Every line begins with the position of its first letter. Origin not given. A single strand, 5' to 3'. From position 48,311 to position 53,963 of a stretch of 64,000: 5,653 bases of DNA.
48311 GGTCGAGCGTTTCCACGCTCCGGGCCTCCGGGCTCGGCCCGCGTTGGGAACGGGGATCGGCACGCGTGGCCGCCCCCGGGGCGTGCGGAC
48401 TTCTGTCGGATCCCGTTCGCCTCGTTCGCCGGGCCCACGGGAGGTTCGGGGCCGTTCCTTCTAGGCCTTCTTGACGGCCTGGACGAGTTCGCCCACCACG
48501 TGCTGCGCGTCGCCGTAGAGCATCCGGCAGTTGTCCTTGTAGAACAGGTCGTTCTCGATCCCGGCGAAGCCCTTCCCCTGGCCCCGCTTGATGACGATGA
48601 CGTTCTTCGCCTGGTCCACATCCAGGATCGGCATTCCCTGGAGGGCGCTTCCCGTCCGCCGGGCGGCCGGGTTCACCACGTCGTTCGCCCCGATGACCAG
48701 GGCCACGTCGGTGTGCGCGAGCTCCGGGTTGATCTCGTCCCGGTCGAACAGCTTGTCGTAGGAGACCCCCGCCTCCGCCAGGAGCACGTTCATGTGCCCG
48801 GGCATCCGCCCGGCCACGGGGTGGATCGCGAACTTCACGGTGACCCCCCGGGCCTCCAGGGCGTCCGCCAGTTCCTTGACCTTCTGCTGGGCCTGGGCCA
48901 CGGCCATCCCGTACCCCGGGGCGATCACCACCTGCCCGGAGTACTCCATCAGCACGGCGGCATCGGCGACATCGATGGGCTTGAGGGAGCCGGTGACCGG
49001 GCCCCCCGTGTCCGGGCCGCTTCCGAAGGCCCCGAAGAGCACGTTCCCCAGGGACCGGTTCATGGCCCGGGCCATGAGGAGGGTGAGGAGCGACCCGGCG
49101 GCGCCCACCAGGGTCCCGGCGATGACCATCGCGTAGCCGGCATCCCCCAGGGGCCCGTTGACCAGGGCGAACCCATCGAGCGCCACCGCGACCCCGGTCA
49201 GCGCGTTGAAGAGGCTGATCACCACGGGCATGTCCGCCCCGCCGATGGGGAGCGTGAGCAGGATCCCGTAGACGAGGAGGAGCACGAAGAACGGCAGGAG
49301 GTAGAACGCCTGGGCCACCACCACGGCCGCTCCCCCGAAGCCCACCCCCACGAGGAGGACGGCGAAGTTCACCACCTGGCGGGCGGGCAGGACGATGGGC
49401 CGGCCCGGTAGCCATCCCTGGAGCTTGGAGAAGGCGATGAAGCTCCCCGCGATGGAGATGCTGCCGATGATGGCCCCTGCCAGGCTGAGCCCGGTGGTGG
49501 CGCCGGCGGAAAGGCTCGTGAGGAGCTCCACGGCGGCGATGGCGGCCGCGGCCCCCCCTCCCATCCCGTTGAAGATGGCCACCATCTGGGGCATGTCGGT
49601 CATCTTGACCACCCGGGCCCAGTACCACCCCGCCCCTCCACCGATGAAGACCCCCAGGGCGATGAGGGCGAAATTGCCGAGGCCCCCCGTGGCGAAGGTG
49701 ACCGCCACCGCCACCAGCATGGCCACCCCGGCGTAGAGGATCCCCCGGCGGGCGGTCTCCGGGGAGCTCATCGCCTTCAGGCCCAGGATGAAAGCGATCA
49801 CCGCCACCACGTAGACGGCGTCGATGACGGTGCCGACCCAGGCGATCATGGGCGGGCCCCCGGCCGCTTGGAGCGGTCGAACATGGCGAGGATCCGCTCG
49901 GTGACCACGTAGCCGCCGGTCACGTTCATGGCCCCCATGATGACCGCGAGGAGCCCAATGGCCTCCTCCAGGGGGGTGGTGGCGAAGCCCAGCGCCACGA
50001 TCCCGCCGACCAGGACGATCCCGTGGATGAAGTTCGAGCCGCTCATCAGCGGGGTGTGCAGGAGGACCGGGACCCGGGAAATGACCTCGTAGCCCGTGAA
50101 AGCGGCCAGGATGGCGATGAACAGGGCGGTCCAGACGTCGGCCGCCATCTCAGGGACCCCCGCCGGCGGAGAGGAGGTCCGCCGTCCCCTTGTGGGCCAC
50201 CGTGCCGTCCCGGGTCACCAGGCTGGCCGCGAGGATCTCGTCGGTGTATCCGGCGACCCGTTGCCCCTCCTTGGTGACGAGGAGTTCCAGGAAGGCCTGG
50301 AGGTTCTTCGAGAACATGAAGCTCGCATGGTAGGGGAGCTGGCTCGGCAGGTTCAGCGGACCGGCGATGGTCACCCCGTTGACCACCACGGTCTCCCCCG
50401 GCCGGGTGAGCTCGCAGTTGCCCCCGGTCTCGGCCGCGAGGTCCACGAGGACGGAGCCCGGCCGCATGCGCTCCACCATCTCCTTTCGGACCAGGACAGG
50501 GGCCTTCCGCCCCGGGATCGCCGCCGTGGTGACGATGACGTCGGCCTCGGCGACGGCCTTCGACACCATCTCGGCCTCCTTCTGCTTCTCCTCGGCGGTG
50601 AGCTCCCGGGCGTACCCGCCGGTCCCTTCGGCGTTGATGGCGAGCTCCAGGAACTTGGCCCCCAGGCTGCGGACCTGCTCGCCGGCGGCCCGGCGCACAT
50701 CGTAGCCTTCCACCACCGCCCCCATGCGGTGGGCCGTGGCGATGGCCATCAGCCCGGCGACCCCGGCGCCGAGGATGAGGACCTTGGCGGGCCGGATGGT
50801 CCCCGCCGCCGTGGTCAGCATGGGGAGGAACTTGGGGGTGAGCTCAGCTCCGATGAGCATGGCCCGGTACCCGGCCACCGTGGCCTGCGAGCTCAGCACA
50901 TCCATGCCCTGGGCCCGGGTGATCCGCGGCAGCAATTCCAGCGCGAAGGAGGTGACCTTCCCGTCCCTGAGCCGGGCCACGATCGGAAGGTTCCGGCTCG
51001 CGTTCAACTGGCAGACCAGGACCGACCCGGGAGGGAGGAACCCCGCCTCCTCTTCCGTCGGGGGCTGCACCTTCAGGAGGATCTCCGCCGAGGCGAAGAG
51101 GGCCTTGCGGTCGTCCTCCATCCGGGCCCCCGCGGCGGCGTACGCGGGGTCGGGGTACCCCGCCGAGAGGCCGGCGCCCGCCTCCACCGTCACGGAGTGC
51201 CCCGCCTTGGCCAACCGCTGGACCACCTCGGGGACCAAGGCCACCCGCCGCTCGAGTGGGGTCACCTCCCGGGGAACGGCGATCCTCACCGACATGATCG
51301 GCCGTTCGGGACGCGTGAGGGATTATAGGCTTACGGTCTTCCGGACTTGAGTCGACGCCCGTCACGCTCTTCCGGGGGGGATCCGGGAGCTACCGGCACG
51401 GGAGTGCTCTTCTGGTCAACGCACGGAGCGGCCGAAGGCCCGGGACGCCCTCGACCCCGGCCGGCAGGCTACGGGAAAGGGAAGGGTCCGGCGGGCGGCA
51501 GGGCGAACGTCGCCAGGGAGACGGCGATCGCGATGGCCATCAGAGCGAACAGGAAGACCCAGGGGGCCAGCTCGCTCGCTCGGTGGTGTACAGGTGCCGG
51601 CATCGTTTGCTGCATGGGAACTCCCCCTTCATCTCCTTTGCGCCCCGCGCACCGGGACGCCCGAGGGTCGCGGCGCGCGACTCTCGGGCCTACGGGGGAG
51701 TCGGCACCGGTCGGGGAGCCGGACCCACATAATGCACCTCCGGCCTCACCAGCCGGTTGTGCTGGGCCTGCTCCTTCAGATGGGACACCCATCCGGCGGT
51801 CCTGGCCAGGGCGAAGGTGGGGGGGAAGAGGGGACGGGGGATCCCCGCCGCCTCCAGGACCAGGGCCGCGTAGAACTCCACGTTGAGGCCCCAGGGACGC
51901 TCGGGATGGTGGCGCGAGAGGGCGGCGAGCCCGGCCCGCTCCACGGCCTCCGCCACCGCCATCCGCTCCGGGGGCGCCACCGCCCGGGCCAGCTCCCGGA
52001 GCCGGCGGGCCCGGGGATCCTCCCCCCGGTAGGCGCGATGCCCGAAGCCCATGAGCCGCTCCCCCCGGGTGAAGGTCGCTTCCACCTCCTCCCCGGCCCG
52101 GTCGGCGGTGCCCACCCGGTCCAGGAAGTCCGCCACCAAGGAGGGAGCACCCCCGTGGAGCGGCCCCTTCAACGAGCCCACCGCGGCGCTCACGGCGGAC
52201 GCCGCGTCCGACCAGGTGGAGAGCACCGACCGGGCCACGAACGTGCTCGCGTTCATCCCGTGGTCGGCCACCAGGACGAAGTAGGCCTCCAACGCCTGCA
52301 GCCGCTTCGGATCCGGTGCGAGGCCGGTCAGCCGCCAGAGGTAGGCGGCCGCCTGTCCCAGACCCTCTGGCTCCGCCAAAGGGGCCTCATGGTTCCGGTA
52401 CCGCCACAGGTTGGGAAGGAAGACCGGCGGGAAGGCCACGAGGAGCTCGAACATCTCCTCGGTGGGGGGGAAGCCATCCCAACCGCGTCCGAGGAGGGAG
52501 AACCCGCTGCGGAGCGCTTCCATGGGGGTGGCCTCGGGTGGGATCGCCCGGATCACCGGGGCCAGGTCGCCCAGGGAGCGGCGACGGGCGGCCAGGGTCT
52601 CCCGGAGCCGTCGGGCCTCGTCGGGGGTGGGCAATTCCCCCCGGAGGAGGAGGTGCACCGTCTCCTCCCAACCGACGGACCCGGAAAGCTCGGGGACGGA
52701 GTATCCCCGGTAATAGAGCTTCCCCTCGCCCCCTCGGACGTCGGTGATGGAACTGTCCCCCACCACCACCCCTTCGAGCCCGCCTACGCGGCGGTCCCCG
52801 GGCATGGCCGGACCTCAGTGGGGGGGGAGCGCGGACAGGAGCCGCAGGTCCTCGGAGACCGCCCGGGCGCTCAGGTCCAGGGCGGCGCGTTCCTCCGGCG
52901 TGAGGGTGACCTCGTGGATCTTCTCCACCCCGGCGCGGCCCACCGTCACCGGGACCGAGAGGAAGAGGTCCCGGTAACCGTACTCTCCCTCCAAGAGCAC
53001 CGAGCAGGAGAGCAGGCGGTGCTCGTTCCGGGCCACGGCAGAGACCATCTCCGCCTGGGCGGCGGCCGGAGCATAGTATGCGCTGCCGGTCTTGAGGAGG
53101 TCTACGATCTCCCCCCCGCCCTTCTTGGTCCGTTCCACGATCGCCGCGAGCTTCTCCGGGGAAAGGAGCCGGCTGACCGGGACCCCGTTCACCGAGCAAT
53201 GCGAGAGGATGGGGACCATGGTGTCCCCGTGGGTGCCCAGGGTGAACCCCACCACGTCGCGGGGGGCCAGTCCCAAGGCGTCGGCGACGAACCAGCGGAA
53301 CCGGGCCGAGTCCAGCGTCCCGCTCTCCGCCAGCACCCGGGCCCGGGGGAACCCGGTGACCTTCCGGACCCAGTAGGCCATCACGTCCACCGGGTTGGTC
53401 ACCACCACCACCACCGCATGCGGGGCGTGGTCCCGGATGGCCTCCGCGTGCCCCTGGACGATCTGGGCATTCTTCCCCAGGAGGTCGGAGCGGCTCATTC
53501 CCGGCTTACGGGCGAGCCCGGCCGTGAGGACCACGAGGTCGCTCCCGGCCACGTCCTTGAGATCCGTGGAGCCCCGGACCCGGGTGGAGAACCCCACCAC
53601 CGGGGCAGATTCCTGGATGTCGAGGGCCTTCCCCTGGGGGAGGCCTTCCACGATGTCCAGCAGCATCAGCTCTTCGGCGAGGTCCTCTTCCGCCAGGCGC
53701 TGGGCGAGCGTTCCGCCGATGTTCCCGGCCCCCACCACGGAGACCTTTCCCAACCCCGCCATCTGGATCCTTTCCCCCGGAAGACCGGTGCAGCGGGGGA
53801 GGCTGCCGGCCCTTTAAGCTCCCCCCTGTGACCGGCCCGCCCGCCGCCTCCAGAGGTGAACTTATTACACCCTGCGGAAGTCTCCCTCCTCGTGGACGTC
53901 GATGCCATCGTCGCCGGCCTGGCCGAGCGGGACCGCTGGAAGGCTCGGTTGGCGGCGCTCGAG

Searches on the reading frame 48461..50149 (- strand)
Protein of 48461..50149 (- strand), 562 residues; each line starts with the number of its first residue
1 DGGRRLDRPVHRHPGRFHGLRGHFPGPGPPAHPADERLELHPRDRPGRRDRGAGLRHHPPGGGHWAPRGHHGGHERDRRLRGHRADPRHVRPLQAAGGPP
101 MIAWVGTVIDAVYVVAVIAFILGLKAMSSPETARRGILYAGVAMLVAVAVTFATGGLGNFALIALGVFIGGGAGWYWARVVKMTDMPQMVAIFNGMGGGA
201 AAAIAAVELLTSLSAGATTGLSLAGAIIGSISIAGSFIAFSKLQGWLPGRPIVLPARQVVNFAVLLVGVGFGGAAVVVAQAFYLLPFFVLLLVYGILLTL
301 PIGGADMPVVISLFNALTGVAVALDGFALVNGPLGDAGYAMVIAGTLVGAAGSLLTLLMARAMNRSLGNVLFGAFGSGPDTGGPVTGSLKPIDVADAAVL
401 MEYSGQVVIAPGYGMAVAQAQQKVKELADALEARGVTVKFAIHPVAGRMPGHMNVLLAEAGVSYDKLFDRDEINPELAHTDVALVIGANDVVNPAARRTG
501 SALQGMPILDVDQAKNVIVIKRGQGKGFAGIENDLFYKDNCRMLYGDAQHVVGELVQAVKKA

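Call 41: search_protein_families(library=pfam, proteins=[window:48461-50149:-], max_evalue=0.001)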
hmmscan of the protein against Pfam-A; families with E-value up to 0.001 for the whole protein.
window:48461-50149:- (562 aa): 1 family
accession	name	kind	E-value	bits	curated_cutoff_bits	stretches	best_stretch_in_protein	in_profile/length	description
PF02233.22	PNTB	-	2e-163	545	31.7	1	110-557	2-455/456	NAD(P) transhydrogenase beta subunit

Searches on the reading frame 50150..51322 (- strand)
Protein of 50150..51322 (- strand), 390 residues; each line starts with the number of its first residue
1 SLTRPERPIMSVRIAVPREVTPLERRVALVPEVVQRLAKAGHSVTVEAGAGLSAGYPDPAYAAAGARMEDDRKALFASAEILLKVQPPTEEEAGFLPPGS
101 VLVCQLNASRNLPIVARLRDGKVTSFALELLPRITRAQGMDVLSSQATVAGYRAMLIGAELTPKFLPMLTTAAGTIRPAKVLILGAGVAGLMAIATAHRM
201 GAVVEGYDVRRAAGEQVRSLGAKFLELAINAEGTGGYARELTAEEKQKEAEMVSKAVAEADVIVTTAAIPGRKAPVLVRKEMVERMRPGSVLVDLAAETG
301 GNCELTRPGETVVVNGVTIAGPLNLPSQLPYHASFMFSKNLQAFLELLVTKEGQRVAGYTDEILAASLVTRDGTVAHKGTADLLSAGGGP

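Call 41: search_protein_families(library=pfam, proteins=[window:50150-51322:-], max_evalue=0.001)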
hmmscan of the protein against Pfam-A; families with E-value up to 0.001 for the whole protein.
window:50150-51322:- (390 aa): 3 families
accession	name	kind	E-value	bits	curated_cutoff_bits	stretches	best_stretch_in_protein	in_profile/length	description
PF01262.27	AlaDh_PNT_C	-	6e-65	219.1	23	1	154-378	1-214/214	Alanine dehydrogenase/PNT, C-terminal domain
PF05222.21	AlaDh_PNT_N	-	1e-41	142.8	30.4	1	16-150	2-136/136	Alanine dehydrogenase/PNT, N-terminal domain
PF02826.25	2-Hacid_dh_C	-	4.5e-05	23.3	25.1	0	242-296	70-127/178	D-isomer specific 2-hydroxyacid dehydrogenase, NAD binding domain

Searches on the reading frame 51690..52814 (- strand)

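Call 41: search_protein_families(library=pfam, proteins=[window:51690-52814:-], max_evalue=0.001)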
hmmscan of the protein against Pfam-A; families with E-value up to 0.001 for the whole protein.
window:51690-52814:- (374 aa): 1 family
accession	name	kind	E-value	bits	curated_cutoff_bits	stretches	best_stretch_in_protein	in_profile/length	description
PF00285.26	Citrate_synt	-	5.1e-96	322.2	27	1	12-358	1-356/357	Citrate synthase, C-terminal domain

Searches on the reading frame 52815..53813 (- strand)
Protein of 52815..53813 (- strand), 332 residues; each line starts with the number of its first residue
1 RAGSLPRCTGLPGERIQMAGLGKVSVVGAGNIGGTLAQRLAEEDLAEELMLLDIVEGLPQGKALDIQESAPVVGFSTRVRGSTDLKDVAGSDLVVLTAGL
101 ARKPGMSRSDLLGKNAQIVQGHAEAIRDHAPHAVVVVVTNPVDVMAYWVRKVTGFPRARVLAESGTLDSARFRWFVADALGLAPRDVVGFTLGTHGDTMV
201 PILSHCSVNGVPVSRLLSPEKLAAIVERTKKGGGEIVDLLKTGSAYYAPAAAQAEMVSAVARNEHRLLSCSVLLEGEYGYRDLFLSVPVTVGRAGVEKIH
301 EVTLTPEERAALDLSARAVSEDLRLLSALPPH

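Call 41: search_protein_families(library=pfam, proteins=[window:52815-53813:-], max_evalue=0.001)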
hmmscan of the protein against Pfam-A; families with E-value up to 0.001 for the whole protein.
window:52815-53813:- (332 aa): 2 families
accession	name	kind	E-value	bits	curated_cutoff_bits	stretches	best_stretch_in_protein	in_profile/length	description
PF00056.29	Ldh_1_N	-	4.4e-40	137.4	27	1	23-161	2-140/141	lactate/malate dehydrogenase, NAD binding domain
PF02866.23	Ldh_1_C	-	1.1e-31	110.6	22.6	1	166-320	2-164/174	lactate/malate dehydrogenase, alpha/beta C-terminal domain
